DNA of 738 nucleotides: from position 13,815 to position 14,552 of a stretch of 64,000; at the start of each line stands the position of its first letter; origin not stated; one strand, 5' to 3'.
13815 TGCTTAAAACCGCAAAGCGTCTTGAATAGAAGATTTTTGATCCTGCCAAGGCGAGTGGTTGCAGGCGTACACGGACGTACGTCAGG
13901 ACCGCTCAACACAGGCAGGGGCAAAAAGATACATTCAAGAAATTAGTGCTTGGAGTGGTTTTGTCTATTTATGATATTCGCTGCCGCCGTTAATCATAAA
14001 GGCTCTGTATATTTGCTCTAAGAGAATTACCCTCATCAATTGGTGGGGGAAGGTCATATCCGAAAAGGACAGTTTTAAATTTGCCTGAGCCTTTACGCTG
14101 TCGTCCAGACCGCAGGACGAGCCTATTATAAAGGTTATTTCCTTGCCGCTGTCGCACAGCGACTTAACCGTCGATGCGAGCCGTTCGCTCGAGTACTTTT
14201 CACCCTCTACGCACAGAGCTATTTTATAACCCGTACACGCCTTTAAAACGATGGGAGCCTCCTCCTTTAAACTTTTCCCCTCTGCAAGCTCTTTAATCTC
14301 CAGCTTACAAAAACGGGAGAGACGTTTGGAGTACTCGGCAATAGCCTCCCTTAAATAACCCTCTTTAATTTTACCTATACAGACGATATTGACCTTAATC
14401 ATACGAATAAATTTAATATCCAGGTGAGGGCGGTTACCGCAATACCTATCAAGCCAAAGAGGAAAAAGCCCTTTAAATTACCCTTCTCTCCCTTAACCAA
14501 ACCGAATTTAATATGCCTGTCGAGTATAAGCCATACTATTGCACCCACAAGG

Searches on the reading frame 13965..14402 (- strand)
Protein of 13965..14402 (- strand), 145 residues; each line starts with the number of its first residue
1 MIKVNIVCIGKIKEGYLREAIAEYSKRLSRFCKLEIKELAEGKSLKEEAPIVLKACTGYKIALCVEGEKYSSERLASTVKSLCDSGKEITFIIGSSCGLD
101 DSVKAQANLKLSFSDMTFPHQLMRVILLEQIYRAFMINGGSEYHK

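Call 31: search_protein_families(library=pfam, proteins=[window:13965-14402:-])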
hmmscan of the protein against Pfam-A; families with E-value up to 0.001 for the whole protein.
window:13965-14402:- (145 aa): 1 family
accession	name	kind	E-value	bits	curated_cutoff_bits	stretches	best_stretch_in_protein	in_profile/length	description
PF02590.22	SPOUT_MTase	-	1.7e-47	161.7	27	1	3-144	2-154/154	Predicted SPOUT methyltransferase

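Call 56: find_homologous_proteins(query=window:13965-14402:-, max_evalue=1e-30)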
Query window:13965-14402:- (145 aa): 5451 proteins with E <= 1e-30 among 8000 candidates; the best 120 are listed.
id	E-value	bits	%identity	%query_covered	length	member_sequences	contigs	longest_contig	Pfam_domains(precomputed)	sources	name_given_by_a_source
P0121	7.2e-81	287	92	100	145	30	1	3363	PF02590.23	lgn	-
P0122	9.4e-78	277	85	99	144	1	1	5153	PF02590.23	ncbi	ncbi:MAG: 23S rRNA (pseudouridine(1915)-N(3))-methyltransferase RlmH [Candidatus Coproplasma sp.]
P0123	1.4e-77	277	90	100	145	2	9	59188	PF02590.23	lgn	-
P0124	1.8e-77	276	88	100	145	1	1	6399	PF02590.23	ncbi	ncbi:MAG: 23S rRNA (pseudouridine(1915)-N(3))-methyltransferase RlmH [Candidatus Coproplasma sp.]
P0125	6.9e-77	274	87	100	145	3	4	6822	PF02590.23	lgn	-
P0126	3.9e-76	272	88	100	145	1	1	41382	PF02590.23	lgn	-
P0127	4.5e-75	268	88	100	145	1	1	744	PF02590.23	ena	-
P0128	5.9e-75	268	87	100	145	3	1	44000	PF02590.23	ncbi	-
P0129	4.9e-74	265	82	100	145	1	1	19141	PF02590.23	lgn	-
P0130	6.2e-72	258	80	100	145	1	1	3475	PF02590.23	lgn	-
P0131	8.0e-70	251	79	100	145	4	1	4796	PF02590.23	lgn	-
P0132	8.1e-70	251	80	100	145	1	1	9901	PF02590.23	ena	-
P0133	3.0e-68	246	79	100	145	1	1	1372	PF02590.23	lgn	-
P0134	1.4e-67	244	77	100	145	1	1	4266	PF02590.23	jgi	jgi:23S rRNA (pseudouridine1915-N3)-methyltransferase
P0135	1.4e-67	244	81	99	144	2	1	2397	PF02590.23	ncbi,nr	ncbi:MAG: 23S rRNA (pseudouridine(1915)-N(3))-methyltransferase RlmH [Clostridia bacterium]|nr:23S r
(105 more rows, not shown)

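Call 57: find_encoding_contigs(protein=P0123, flank=10000, max_places=3)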
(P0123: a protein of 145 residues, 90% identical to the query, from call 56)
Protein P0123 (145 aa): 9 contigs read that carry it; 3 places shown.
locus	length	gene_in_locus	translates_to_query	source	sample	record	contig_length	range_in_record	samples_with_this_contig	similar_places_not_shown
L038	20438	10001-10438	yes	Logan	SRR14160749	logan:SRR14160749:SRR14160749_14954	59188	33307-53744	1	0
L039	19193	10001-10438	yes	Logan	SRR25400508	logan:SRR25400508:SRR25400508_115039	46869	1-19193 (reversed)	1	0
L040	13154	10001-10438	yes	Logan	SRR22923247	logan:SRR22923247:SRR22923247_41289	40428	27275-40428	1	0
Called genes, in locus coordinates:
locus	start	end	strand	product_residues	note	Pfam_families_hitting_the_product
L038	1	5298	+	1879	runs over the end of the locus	PF12733:Cadherin-like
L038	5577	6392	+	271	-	-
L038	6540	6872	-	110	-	PF05239:PRC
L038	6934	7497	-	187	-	-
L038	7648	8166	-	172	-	PF05683:Fumerase_C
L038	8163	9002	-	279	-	PF05681:Fumerase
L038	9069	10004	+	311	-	PF02517:Rce1-like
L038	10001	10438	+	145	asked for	PF02590:SPOUT_MTase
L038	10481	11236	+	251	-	PF00246:Peptidase_M14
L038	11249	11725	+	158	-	PF00383:dCMP_cyt_deam_1, PF14437:MafB19-deam, PF14439:Bd3614-deam (weak)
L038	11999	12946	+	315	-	PF13793:Pribosyltran_N, PF00156:Pribosyltran, PF14572:Pribosyl_synth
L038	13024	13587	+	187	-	PF01195:Pept_tRNA_hydro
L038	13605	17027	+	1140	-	PF17757:UvrB_inter, PF02559:CarD_TRCF_RID, PF00270:DEAD, PF22590:Cas3-like_C_2 (faint), PF00271:Helicase_C, PF03461:TRCF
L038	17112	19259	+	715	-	-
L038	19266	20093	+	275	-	PF02673:BacA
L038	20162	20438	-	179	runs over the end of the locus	PF14278:TetR_C_8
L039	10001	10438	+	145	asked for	PF02590:SPOUT_MTase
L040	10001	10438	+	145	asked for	PF02590:SPOUT_MTase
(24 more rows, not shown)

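Call 58: find_encoding_contigs(protein=P0126, flank=10000, max_places=2)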
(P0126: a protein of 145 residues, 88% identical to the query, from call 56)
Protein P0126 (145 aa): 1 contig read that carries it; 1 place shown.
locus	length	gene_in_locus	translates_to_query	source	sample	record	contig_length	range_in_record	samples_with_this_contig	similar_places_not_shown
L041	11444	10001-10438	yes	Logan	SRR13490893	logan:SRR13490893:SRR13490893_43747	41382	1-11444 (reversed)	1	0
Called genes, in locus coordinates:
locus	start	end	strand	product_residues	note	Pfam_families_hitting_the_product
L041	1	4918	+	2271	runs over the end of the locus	PF12733:Cadherin-like (weak)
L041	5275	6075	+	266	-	-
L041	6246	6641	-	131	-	PF05239:PRC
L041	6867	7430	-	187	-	-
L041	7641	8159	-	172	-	PF05683:Fumerase_C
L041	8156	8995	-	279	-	PF05681:Fumerase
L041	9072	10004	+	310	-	PF02517:Rce1-like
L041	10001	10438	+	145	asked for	PF02590:SPOUT_MTase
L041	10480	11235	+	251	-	PF00246:Peptidase_M14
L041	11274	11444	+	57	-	?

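Call 59: find_encoding_contigs(protein=P0128, flank=10000, max_places=2)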
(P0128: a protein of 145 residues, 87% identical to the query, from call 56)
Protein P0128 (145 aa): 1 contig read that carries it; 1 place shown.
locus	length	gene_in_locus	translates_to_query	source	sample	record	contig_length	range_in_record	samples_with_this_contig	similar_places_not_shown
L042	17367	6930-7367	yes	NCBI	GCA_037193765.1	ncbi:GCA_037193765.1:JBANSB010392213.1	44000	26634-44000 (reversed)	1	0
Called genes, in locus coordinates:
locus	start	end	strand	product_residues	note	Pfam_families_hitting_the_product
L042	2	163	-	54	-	?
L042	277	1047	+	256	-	PF04542:Sigma70_r2, PF04539:Sigma70_r3 (faint), PF08281:Sigma70_r4_2, PF04545:Sigma70_r4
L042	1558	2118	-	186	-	-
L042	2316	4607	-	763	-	PF09479:Flg_new (weak), PF18998:Flg_new_2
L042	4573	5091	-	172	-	PF05683:Fumerase_C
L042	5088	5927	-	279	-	PF05681:Fumerase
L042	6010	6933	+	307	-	PF02517:Rce1-like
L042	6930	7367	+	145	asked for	PF02590:SPOUT_MTase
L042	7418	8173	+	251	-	PF00246:Peptidase_M14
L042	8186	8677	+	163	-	PF00383:dCMP_cyt_deam_1, PF14437:MafB19-deam, PF14439:Bd3614-deam (weak)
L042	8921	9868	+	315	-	PF13793:Pribosyltran_N, PF00156:Pribosyltran, PF14572:Pribosyl_synth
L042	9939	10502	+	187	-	PF01195:Pept_tRNA_hydro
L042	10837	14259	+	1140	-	PF17757:UvrB_inter, PF02559:CarD_TRCF_RID, PF00270:DEAD, PF00271:Helicase_C, PF03461:TRCF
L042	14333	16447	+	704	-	-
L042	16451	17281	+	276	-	PF02673:BacA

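Call 86: find_encoding_contigs(protein=P0121, flank=3000, max_places=3)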
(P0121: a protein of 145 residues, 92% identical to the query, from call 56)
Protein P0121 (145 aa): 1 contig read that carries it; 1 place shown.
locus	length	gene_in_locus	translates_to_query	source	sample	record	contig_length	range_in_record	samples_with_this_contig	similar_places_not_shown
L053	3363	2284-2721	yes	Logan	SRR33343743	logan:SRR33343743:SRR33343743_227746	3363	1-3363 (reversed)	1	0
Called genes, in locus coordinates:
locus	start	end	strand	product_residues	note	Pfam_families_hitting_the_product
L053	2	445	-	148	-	?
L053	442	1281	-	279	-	PF05681:Fumerase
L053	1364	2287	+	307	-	PF02517:Rce1-like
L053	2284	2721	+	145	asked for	PF02590:SPOUT_MTase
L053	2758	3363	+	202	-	?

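Call 87: find_encoding_contigs(protein=P0125, flank=3000, max_places=4)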
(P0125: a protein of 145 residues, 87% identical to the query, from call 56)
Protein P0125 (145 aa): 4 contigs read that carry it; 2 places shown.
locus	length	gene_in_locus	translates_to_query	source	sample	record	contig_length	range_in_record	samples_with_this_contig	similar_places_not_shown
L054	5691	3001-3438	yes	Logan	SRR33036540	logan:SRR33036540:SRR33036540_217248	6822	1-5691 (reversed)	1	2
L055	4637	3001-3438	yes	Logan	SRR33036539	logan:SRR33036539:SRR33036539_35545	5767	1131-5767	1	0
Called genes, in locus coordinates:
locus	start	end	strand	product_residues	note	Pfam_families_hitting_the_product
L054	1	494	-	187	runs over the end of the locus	-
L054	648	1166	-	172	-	PF05683:Fumerase_C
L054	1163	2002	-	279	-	PF05681:Fumerase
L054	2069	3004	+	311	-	PF02517:Rce1-like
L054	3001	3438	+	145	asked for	PF02590:SPOUT_MTase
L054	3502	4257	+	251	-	PF00246:Peptidase_M14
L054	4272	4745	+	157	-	PF00383:dCMP_cyt_deam_1, PF14437:MafB19-deam, PF14439:Bd3614-deam (weak)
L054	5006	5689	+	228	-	?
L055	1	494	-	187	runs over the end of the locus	-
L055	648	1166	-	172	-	PF05683:Fumerase_C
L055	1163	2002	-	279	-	PF05681:Fumerase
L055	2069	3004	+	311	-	PF02517:Rce1-like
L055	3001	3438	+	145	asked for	PF02590:SPOUT_MTase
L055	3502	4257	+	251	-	PF00246:Peptidase_M14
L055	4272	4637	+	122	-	?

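Call 93: find_encoding_contigs(protein=P0124, flank=2500, max_places=2)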
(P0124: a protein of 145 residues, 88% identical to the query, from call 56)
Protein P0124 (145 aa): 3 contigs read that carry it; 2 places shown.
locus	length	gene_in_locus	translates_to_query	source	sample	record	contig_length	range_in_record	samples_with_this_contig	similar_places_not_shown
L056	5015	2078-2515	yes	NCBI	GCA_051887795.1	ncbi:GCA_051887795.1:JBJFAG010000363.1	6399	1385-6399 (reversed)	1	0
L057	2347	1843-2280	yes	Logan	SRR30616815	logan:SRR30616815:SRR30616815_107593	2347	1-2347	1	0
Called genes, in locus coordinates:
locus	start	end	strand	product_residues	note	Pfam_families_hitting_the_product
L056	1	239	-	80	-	PF05683:Fumerase_C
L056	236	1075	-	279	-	PF05681:Fumerase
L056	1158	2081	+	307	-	PF02517:Rce1-like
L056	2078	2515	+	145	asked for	PF02590:SPOUT_MTase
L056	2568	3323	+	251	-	PF00246:Peptidase_M14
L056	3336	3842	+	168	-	PF00383:dCMP_cyt_deam_1, PF14437:MafB19-deam, PF14439:Bd3614-deam (weak)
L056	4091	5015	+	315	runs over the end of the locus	PF13793:Pribosyltran_N, PF00156:Pribosyltran, PF14572:Pribosyl_synth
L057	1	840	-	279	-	PF05681:Fumerase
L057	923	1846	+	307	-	PF02517:Rce1-like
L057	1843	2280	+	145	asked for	PF02590:SPOUT_MTase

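Call 94: find_encoding_contigs(protein=P0122, flank=2500, max_places=2)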
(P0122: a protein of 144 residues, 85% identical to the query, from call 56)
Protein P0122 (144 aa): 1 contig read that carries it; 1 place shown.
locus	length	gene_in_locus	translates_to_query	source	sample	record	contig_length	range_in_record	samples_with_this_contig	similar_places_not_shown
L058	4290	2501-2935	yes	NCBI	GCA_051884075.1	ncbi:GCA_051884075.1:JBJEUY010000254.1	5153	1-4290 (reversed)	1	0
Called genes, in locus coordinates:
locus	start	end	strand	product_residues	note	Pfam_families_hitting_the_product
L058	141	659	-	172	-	PF05683:Fumerase_C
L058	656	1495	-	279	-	PF05681:Fumerase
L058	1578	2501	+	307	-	PF02517:Rce1-like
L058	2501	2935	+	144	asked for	PF02590:SPOUT_MTase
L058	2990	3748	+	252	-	PF00246:Peptidase_M14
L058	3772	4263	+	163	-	PF00383:dCMP_cyt_deam_1, PF14437:MafB19-deam, PF14439:Bd3614-deam (weak)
